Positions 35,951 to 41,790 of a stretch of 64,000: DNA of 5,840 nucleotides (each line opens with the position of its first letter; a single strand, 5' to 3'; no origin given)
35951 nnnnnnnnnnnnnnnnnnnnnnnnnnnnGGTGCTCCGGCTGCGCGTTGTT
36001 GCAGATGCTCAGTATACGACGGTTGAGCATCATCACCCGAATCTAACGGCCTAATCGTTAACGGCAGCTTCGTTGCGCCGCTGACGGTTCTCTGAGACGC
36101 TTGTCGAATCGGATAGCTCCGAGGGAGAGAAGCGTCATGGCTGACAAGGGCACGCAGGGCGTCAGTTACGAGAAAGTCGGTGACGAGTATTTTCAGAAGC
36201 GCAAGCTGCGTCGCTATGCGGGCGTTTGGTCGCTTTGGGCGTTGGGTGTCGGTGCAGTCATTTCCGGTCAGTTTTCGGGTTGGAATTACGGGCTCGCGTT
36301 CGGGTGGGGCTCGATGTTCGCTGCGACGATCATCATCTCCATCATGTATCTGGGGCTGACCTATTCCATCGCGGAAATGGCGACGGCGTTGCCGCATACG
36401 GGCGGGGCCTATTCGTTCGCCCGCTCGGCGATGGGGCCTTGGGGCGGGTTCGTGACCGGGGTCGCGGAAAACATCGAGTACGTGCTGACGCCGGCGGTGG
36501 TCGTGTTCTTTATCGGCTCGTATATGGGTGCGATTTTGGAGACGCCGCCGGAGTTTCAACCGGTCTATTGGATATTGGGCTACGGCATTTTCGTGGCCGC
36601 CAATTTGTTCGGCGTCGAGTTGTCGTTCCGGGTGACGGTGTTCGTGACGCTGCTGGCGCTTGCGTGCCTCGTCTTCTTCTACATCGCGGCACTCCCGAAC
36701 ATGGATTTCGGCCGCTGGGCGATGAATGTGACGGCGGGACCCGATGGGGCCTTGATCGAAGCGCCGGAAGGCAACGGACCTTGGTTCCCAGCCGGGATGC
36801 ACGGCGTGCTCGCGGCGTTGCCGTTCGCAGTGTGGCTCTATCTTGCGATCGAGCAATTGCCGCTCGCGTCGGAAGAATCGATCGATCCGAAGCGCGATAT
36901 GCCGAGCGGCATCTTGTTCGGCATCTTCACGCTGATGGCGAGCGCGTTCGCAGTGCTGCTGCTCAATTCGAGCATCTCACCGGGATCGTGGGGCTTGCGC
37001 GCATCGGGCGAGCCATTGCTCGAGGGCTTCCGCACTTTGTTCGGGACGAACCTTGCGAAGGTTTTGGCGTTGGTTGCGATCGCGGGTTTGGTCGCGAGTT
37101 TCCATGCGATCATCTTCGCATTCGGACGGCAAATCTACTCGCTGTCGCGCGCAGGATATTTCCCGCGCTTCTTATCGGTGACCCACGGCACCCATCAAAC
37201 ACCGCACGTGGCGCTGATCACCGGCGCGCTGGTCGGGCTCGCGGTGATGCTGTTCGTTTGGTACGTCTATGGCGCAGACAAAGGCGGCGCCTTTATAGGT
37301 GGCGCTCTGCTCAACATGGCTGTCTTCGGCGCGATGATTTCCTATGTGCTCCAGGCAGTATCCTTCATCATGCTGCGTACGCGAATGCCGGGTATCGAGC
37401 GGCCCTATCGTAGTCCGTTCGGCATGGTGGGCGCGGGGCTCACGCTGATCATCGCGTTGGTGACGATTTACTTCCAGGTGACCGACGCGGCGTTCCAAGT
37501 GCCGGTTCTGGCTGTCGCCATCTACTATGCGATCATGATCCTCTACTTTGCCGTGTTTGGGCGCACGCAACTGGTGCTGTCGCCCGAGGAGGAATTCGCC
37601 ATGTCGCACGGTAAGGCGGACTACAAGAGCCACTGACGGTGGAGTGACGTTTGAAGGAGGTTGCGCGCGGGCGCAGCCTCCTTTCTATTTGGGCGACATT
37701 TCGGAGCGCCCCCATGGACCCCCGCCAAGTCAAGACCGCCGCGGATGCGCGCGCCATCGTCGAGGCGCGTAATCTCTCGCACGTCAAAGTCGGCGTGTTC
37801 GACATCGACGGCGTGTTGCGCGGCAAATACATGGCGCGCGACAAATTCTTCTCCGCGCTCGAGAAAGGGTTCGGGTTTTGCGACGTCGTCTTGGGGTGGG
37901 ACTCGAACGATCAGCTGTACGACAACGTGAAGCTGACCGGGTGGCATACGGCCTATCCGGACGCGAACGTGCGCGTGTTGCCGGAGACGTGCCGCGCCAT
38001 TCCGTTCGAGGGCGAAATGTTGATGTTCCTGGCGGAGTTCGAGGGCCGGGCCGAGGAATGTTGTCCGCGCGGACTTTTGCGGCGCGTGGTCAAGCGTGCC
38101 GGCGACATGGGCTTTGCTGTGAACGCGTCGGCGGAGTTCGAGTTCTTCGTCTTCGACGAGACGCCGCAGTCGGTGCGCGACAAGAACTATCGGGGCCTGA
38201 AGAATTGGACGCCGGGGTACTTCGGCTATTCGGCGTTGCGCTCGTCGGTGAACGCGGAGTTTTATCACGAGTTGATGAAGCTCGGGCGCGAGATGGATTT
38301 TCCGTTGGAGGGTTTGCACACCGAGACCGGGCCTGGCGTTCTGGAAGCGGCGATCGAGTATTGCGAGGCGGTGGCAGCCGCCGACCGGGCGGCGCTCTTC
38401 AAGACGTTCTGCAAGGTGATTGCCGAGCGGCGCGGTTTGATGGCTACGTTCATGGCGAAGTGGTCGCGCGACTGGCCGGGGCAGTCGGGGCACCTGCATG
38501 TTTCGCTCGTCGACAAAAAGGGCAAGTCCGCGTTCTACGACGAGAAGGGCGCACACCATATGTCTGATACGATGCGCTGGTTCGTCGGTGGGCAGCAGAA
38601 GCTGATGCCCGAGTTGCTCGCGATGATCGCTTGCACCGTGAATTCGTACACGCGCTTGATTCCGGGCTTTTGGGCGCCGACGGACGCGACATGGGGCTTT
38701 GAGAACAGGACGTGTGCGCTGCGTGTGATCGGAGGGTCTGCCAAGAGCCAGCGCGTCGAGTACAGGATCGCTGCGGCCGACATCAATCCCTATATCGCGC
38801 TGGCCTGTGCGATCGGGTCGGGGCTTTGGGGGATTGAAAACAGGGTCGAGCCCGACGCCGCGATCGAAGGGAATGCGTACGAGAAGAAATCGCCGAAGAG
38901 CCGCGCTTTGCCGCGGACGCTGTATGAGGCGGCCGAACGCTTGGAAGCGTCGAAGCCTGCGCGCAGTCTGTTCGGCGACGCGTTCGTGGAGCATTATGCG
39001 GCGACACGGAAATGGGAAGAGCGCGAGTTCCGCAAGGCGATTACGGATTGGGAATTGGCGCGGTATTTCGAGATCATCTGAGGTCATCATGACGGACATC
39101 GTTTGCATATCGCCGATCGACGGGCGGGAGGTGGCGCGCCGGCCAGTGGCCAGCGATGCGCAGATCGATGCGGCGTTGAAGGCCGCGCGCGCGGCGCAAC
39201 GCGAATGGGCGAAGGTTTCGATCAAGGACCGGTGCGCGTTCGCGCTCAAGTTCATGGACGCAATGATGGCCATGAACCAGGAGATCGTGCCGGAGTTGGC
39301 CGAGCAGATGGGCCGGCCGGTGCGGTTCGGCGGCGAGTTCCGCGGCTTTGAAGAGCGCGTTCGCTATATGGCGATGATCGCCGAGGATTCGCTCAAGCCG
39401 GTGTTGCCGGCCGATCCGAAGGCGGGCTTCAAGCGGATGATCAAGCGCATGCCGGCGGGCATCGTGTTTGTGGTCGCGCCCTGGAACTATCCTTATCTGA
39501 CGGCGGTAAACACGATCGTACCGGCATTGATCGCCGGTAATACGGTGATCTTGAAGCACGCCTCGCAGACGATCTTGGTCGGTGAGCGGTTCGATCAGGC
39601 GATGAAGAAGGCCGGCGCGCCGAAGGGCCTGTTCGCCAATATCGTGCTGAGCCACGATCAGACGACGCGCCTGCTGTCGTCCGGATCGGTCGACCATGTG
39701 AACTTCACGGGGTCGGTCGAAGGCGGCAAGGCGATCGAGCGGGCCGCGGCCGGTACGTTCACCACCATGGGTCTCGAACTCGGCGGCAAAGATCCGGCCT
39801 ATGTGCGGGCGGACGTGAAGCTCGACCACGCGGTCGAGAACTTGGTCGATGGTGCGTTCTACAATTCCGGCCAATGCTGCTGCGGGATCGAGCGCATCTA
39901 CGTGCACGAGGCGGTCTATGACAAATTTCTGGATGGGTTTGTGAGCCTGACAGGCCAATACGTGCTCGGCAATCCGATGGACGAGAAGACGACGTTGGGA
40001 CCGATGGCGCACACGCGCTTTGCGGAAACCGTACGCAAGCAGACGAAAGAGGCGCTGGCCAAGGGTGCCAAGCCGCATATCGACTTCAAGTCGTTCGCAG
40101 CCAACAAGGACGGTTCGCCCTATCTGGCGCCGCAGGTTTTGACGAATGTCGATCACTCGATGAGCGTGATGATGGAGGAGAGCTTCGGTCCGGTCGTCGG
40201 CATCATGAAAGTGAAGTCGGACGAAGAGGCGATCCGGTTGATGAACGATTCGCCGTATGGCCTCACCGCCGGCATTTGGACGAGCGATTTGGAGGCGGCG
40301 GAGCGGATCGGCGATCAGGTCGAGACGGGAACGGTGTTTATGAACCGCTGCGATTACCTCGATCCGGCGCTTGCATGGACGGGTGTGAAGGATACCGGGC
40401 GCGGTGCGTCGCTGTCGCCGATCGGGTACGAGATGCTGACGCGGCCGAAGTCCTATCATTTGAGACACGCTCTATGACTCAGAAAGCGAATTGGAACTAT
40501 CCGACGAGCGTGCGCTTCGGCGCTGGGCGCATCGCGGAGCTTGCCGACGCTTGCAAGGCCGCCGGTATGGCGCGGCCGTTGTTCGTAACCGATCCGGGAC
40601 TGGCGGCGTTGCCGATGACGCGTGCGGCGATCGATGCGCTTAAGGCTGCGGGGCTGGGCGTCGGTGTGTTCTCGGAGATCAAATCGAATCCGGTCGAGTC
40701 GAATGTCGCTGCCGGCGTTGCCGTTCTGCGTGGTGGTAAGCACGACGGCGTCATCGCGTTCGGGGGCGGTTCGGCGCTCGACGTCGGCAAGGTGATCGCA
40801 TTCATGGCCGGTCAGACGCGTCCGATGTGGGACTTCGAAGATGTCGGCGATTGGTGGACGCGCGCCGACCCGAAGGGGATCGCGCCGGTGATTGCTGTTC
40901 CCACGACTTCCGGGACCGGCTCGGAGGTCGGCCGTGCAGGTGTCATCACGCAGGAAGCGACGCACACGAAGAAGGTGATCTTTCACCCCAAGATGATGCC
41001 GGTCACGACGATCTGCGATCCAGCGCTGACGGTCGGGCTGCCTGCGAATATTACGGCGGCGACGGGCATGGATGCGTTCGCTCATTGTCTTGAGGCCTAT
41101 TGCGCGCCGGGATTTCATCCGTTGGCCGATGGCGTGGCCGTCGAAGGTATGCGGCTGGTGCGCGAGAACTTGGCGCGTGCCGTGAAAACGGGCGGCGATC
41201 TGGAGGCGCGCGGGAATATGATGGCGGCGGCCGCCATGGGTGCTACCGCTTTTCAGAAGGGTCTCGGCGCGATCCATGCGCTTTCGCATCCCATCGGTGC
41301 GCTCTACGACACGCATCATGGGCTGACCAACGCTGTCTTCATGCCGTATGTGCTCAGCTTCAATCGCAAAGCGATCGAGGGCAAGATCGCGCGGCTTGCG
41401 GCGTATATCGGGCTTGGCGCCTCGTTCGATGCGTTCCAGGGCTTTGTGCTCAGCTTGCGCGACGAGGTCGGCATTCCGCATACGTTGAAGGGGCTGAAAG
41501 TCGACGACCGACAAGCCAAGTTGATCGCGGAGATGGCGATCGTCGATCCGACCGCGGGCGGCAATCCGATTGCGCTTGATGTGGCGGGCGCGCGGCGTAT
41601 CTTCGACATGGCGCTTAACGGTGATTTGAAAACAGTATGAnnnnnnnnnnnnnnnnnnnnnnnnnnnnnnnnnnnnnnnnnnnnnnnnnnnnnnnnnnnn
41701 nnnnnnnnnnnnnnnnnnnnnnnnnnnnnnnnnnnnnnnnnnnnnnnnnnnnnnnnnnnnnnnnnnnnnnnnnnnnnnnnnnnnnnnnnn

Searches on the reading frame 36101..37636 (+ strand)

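Call 12: search_protein_families(library=pfam, max_evalue=0.00001, proteins=[window:36101-37636:+])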
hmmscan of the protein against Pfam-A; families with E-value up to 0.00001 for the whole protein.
window:36101-37636:+ (511 aa): 2 families
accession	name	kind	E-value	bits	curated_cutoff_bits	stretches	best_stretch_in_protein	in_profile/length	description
PF13520.12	AA_permease_2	-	4.9e-32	111.8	27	1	41-478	2-421/427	Amino acid permease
PF00324.27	AA_permease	-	5.4e-28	98.3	24.6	1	68-479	27-440/470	Amino acid permease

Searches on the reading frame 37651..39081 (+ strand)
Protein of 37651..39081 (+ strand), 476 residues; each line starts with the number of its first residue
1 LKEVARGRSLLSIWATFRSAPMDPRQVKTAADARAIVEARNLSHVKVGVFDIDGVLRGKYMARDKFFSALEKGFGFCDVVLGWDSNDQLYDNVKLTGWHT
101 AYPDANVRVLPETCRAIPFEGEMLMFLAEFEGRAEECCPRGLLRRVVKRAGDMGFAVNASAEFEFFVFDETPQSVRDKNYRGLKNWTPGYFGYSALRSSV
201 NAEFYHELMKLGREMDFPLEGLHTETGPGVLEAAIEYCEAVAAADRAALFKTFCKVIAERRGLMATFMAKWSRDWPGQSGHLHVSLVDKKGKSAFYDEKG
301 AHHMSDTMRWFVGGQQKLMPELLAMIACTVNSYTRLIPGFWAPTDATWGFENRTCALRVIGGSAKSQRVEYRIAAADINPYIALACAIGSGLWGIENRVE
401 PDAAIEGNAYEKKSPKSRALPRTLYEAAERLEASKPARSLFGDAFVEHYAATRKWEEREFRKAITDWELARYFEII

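Call 12: search_protein_families(library=pfam, max_evalue=0.00001, proteins=[window:37651-39081:+])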
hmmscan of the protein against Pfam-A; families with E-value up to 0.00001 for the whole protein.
window:37651-39081:+ (476 aa): 1 family
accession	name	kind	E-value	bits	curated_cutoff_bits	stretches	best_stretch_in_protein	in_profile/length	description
PF00120.29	Gln-synt_C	-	2.6e-98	329.7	24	1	137-472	2-344/344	Glutamine synthetase, catalytic domain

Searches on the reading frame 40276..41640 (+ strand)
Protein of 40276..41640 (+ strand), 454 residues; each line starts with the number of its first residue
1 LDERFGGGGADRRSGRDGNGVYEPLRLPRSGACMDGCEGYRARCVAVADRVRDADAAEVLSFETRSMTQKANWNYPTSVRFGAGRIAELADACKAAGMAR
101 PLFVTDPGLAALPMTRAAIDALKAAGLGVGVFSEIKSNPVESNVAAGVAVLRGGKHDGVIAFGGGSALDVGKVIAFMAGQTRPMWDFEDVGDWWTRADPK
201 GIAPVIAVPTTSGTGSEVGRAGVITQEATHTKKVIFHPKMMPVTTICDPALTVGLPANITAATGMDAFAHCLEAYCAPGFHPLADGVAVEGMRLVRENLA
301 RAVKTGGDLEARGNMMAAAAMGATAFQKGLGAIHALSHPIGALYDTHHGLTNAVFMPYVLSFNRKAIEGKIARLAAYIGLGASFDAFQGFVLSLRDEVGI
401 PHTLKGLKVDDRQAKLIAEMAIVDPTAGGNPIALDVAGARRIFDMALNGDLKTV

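Call 12: search_protein_families(library=pfam, max_evalue=0.00001, proteins=[window:40276-41640:+])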
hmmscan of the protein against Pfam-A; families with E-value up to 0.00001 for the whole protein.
window:40276-41640:+ (454 aa): 3 families
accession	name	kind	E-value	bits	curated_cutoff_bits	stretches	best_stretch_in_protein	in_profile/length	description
PF00465.25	Fe-ADH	-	1.4e-47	161.8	31.3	1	76-249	1-168/168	Iron-containing alcohol dehydrogenase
PF25137.1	ADH_Fe_C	-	2.3e-39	135.5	27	1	260-444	1-191/194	Fe-containing alcohol dehydrogenase family, C-terminal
PF13685.12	Fe-ADH_2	-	3.7e-08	34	28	1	81-179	2-98/149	Iron-containing alcohol dehydrogenase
